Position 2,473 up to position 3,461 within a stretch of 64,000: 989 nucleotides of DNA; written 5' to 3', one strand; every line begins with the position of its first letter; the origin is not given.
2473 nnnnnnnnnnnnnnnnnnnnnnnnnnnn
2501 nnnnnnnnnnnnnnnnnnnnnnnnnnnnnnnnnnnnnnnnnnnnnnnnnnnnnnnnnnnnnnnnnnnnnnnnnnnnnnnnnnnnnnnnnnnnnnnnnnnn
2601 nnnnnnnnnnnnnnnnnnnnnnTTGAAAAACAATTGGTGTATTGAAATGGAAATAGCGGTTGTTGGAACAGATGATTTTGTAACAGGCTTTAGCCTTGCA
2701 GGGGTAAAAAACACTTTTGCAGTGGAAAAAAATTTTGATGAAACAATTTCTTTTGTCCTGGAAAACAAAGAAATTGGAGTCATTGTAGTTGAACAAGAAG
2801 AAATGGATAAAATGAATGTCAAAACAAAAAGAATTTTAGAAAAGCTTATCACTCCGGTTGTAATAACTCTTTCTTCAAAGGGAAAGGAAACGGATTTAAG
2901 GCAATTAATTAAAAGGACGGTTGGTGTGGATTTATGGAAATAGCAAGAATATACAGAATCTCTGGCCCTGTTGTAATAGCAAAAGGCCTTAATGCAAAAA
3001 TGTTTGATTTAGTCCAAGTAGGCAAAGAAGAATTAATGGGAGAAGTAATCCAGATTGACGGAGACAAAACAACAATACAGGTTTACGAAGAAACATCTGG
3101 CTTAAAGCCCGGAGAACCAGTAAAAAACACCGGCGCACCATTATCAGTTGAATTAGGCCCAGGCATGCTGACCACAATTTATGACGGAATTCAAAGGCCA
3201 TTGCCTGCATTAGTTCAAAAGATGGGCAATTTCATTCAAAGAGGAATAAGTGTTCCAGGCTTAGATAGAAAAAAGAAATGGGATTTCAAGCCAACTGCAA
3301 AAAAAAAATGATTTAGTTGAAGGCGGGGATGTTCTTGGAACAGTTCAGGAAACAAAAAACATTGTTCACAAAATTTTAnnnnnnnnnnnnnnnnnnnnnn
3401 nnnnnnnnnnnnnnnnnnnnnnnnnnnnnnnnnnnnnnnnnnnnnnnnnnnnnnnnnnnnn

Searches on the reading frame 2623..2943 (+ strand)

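Call 7: search_protein_families(library=pfam, proteins=[window:2623-2943:+], max_evalue=0.01)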
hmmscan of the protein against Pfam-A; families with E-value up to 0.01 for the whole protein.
window:2623-2943:+ (106 aa): 1 family
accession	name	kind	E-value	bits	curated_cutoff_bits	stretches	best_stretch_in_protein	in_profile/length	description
PF01990.22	ATP-synt_F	-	3.3e-14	53.4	23.5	1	11-92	1-82/91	ATP synthase (F/14-kDa) subunit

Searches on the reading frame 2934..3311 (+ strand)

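Call 7: search_protein_families(library=pfam, proteins=[window:2934-3311:+], max_evalue=0.01)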
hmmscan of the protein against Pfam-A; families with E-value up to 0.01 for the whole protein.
window:2934-3311:+ (125 aa): 1 family
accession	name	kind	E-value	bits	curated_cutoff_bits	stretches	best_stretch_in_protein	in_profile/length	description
PF02874.29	ATP-synt_ab_N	-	4.3e-16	59.6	20.9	1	6-67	1-69/69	ATP synthase alpha/beta family, beta-barrel domain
